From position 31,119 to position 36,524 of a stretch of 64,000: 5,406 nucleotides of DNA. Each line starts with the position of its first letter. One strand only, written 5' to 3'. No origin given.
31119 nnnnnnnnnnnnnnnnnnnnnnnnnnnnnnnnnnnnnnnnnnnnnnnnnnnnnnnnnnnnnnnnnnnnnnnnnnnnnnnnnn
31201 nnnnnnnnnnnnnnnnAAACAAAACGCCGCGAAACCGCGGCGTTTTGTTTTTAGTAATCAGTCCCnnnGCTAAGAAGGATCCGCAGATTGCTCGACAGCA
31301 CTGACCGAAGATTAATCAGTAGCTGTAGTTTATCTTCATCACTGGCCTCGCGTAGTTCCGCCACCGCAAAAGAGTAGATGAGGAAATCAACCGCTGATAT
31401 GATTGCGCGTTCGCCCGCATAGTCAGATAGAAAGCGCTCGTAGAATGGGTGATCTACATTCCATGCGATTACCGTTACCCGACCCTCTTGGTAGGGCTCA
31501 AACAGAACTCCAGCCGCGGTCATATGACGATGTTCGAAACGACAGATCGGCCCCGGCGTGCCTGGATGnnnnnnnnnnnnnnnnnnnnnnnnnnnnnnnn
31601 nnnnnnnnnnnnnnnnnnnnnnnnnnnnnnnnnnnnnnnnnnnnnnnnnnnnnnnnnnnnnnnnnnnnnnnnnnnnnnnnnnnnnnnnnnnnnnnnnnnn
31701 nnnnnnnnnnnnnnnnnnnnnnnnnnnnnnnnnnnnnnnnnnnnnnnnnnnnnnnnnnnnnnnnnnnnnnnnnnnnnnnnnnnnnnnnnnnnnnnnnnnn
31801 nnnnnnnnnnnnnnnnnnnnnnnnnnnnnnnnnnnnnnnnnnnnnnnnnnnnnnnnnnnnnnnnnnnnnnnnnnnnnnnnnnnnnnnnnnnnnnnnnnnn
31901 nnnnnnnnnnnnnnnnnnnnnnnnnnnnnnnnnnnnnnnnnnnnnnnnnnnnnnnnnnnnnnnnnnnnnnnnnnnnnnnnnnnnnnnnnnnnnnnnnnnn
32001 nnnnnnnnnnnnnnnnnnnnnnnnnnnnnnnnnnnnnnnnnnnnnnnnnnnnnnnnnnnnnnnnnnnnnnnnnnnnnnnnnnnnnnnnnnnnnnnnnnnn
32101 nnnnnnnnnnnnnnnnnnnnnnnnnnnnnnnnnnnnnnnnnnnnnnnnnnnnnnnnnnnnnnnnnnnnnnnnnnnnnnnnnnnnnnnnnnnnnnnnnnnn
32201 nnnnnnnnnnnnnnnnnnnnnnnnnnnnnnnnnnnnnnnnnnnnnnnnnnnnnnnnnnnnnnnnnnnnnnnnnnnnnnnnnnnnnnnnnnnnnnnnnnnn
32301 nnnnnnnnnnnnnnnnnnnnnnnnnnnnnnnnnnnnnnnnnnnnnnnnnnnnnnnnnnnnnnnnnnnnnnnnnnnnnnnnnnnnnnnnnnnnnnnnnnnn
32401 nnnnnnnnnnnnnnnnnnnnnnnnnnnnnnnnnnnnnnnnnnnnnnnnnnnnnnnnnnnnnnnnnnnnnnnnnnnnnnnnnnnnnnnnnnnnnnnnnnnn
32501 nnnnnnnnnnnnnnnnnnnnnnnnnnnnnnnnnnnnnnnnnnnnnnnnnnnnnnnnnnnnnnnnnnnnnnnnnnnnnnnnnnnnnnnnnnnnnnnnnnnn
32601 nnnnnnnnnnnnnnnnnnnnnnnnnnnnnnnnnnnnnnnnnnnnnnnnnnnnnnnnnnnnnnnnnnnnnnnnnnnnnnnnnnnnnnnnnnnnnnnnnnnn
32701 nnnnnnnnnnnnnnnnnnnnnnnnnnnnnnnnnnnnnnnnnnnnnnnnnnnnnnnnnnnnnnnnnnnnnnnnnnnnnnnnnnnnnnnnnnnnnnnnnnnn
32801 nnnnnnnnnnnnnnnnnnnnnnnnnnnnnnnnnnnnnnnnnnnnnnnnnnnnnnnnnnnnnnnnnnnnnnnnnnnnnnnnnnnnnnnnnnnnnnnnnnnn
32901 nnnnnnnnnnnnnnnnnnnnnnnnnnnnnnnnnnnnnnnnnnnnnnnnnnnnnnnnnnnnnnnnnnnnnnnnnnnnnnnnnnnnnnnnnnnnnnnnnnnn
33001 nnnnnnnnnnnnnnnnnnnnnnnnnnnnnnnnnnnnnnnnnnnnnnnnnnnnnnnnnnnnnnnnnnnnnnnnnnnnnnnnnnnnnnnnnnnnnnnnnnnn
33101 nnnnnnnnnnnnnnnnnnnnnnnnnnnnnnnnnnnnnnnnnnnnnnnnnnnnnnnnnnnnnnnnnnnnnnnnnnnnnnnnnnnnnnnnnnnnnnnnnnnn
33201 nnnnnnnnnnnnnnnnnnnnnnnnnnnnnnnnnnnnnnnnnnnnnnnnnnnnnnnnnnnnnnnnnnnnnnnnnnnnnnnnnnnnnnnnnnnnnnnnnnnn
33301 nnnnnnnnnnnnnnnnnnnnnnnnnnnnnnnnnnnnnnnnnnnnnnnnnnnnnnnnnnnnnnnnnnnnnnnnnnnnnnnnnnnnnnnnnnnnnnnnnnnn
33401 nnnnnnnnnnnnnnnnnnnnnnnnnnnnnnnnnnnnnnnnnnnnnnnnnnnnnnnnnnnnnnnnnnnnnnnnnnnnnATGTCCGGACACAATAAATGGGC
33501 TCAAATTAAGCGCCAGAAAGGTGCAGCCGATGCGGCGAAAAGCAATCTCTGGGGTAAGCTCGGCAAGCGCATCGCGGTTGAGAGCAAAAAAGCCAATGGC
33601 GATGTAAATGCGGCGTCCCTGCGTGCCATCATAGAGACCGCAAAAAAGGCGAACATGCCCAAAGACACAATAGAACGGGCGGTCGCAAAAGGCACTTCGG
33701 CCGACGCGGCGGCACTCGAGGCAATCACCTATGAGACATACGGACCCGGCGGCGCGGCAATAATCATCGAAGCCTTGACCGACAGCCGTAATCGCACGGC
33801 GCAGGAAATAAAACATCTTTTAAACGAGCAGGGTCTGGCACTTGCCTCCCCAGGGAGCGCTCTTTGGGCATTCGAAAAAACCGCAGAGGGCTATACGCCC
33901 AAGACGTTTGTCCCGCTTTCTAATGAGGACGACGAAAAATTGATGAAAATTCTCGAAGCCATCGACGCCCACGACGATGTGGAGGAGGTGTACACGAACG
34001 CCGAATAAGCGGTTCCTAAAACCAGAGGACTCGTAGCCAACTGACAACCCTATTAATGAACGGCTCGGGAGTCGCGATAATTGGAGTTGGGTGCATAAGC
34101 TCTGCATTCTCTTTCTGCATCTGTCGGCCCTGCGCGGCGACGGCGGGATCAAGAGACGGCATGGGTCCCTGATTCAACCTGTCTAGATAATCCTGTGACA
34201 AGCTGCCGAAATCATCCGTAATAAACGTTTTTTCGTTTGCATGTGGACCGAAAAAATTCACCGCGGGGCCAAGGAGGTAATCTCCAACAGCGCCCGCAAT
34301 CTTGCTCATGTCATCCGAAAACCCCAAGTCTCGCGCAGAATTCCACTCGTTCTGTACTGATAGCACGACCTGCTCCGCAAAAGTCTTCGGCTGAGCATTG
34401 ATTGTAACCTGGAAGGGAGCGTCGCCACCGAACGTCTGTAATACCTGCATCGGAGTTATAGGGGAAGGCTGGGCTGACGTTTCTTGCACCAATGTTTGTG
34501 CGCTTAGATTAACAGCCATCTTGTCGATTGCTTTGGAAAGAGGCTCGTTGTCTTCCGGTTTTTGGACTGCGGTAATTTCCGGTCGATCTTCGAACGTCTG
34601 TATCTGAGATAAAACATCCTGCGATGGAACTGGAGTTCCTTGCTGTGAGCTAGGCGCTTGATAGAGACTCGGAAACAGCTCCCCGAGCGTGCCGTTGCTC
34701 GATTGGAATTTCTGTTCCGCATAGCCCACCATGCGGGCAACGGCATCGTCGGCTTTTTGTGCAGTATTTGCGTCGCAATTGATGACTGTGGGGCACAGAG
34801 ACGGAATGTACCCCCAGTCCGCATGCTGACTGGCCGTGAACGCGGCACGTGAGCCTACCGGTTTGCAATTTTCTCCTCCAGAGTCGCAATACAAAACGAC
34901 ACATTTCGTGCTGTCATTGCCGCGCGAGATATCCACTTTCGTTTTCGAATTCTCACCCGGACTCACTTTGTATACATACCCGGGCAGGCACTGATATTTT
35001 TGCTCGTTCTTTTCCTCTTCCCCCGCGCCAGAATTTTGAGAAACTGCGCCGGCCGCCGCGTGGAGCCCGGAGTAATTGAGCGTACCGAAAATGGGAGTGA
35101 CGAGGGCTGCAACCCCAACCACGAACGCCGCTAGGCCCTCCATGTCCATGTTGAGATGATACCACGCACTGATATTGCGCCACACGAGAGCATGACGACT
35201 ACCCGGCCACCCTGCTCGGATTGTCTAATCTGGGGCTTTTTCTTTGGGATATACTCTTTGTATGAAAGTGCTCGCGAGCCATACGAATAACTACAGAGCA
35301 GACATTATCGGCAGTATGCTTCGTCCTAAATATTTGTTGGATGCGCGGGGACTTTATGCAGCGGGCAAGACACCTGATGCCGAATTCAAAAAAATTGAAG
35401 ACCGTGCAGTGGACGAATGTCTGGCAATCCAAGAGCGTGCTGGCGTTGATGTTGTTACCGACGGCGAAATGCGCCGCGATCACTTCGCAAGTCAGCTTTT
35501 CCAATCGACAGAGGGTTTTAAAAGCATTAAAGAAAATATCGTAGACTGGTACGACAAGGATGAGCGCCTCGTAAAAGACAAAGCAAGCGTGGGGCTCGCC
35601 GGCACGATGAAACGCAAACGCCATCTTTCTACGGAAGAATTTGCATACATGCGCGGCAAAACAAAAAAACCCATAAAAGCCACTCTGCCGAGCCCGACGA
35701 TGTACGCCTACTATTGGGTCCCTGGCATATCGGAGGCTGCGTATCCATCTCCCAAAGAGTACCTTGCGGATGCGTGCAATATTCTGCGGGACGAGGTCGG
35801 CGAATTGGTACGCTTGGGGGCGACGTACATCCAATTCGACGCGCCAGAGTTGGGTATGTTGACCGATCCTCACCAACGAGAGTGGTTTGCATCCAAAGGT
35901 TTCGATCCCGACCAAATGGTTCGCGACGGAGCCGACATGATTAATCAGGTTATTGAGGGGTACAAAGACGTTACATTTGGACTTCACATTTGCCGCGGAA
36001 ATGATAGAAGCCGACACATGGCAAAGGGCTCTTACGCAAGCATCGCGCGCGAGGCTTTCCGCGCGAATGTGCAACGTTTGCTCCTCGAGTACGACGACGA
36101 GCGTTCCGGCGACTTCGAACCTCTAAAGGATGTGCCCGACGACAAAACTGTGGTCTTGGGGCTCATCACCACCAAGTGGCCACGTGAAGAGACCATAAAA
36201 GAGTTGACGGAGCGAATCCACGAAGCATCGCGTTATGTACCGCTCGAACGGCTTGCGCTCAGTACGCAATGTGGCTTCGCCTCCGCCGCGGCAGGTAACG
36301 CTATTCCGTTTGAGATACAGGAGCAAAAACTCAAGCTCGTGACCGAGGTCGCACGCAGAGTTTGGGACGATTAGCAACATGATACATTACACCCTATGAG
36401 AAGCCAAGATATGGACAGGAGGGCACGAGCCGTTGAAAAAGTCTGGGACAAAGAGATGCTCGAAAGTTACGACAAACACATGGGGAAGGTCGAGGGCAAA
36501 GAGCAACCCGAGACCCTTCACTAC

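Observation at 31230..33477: AT-rich single-gene island with a MORC-like GHKL ATPase and a terminator-delimited noncoding unit, inserted between ruvB and yebC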

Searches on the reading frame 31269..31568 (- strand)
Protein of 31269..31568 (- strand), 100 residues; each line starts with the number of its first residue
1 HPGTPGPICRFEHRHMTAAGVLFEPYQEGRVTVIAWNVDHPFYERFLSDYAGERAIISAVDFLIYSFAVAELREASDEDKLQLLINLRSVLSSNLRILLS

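Call 63: predict_structure(alignment_id=A5)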
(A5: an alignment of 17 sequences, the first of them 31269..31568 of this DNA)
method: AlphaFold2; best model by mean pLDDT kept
length: 100 residues; sequences in the alignment: 17
mean_pLDDT: 87.6   pTM: 0.74
mean pLDDT of the five models: 87.6, 82.5, 81.9, 81.2, 72.7
residues with pLDDT >= 90: 64; 70-90: 28; 50-70: 6; < 50: 2
segments of 3 or more residues with pLDDT < 50: none
pLDDT, mean of each block of 10 residues (from residue 1): 63 92 92 93 82 87 92 91 94 88
secondary structure, 60 per line:
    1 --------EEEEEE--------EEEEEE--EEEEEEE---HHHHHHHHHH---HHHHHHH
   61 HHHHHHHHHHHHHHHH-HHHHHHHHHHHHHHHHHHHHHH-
elements in order: E9-14 E23-28 E31-37 H41-50 H54-76 H78-99

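Call 69: fold_search(model_id=the predicted structure, library=pdb)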
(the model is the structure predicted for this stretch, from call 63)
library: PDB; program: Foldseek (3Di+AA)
matches with E <= 10: 381; with E <= 0.001: 0
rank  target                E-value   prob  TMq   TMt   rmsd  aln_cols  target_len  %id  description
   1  1uqt_B                1.0e+00  0.08  0.23  0.07   3.8        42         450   12  Trehalose-6-phosphate from E. coli bound with UDP-2-fluoro glucose. (released 2003-12-12)
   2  2al7                  1.1e+00  0.07  0.26  0.19  12.1        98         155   16  Structure Of Human ADP-Ribosylation Factor-Like 10C (released 2005-08-23)
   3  9edt_G                1.3e+00  0.09  0.24  0.14   5.1        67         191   12  Tubulin cofactors D,E,G bound to tubulin dimer (released 2026-02-04)
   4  8jc5_A                1.4e+00  0.06  0.25  0.16  11.5        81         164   18  Crystal structure of PLEKHM1 RUN domain in complex with GTP-bound Arl8b(Q75L) (released 2024-03-27)
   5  7z6s_C                1.5e+00  0.15  0.27  0.10   6.6        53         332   11  MATCAP bound to a human 14 protofilament microtubule (released 2022-05-11)
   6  7z5g_C                1.6e+00  0.18  0.27  0.10   4.5        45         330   11  human apo MATCAP (released 2022-05-11)
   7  8vwi_Q                1.6e+00  0.12  0.39  0.25  10.6       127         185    9  The base complex of the AcMNPV baculovirus nucleocapsid (Class 1, localised reconstruction) (released 2024-11-06)
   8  9edr_G                1.6e+00  0.04  0.23  0.13  16.1       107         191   15  Tubulin Cofactors D,E,G,C and Tubulin complex -- TBCC N Terminus Bound to Tubulin (released 2026-02-04)
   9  7p02_A                2.0e+00  0.21  0.25  0.12   3.3        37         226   11  Human Neurokinin 1 receptor (NK1R) substance P Gs complex (released 2021-12-15)
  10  8pok_B                2.0e+00  0.16  0.24  0.12   3.6        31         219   16  Cryo-EM structure of cell-free synthesized human histamine H2 receptor coupled to heterotrimeric Gs protein in lipid e (released 2024-03-06)
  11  7z5g_B                2.0e+00  0.16  0.28  0.10   4.5        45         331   11  human apo MATCAP (released 2022-05-11)
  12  8i8b_I                2.0e+00  0.10  0.33  0.24   6.9        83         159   12  Outer shell and inner layer structures of Autographa californica multiple nucleopolyhedrovirus (AcMNPV) (released 2023-12-13)
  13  7upa_A                2.0e+00  0.09  0.26  0.07   9.1        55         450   13  Prefusion-stabilized Nipah virus fusion protein complexed with Fab 1H8 (released 2023-03-29)
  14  4zi3_A                2.0e+00  0.06  0.27  0.17  12.9       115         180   11  BART-like domain of BARTL1/CCDC104 aa1-133 in complex with Arl3FL bound to GppNHp in P1 21 1 (released 2016-03-23)
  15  7ok7_D                2.0e+00  0.05  0.26  0.17  13.1       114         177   12  Crystal structure of the UNC119B ARL3 complex (released 2021-06-09)
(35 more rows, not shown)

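Call 90: search_protein_representatives(alignment_id=A5)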
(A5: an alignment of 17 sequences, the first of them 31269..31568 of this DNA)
Query: 17 sequences, 99 profile positions. Proteins with E-value up to 0.001 (for the whole library): 364; up to 1e-10: 157; up to 1e-30: 25. The best 150 are listed.
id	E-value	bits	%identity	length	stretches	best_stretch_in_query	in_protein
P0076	6.3e-38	144.7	-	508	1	3-98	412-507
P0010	1.2e-37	143.8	-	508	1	5-99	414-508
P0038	1.3e-37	143.7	-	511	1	4-98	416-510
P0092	1.4e-36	140.5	-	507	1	3-99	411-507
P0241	2.5e-35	136.4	-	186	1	3-98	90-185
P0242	8.1e-35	134.8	-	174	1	3-99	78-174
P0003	8.4e-35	134.7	-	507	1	4-99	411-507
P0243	1.3e-34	134.1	-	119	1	6-99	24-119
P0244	3.8e-34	132.6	-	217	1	5-99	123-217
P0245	4.4e-34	132.4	-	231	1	2-98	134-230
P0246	6.0e-34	132.0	-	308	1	6-99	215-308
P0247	8.7e-34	131.5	-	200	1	3-99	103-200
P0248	1.6e-33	130.6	-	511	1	7-98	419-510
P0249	1.6e-33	130.6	-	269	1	3-99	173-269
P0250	3.3e-33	129.6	-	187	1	2-99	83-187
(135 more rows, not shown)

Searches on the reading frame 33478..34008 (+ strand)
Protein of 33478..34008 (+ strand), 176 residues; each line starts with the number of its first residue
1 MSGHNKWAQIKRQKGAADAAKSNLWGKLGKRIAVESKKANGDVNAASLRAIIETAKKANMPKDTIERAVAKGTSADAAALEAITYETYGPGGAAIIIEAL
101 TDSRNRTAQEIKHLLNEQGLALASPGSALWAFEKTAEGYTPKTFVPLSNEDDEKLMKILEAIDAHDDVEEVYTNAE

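Call 7: search_protein_families(library=pfam, proteins=[window:33478-34008:+], max_evalue=0.01)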
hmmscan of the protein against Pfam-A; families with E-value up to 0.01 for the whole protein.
window:33478-34008:+ (176 aa): 2 families
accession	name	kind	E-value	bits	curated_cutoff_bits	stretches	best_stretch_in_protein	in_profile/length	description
PF01709.26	Transcrip_reg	-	1.4e-26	93.6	27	2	81-135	2-56/160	TACO1/YebC second and third domain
PF20772.2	TACO1_YebC_N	-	2e-20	73.5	36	1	5-74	1-72/73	TACO1/YebC protein N-terminal domain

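Call 9: search_protein_families(library=ncbifam, proteins=[window:33478-34008:+], max_evalue=0.01)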
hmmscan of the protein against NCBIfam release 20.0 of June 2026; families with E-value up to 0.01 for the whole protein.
window:33478-34008:+ (176 aa): 3 families
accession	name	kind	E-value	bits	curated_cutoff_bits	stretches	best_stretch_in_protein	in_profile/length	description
NF001030.0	PRK00110.1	equivalog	6.6e-53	179.8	243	2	1-135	1-137/245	YebC/PmpR family DNA-binding transcriptional regulator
TIGR01033.1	TIGR01033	subfamily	1.3e-49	169.2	208.75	2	1-135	1-137/238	YebC/PmpR family DNA-binding transcriptional regulator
NF009044.0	PRK12378.1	subfamily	4.5e-44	151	196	2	6-136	4-135/239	YebC/PmpR family DNA-binding transcriptional regulator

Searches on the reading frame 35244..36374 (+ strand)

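Call 7: search_protein_families(library=pfam, proteins=[window:35244-36374:+], max_evalue=0.01)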
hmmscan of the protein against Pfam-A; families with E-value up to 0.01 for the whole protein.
window:35244-36374:+ (376 aa): 1 family
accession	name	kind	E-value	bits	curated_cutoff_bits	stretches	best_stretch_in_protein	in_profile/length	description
PF01717.24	Meth_synt_2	-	5.5e-17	62.5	21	1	22-353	6-311/324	Cobalamin-independent synthase, Catalytic domain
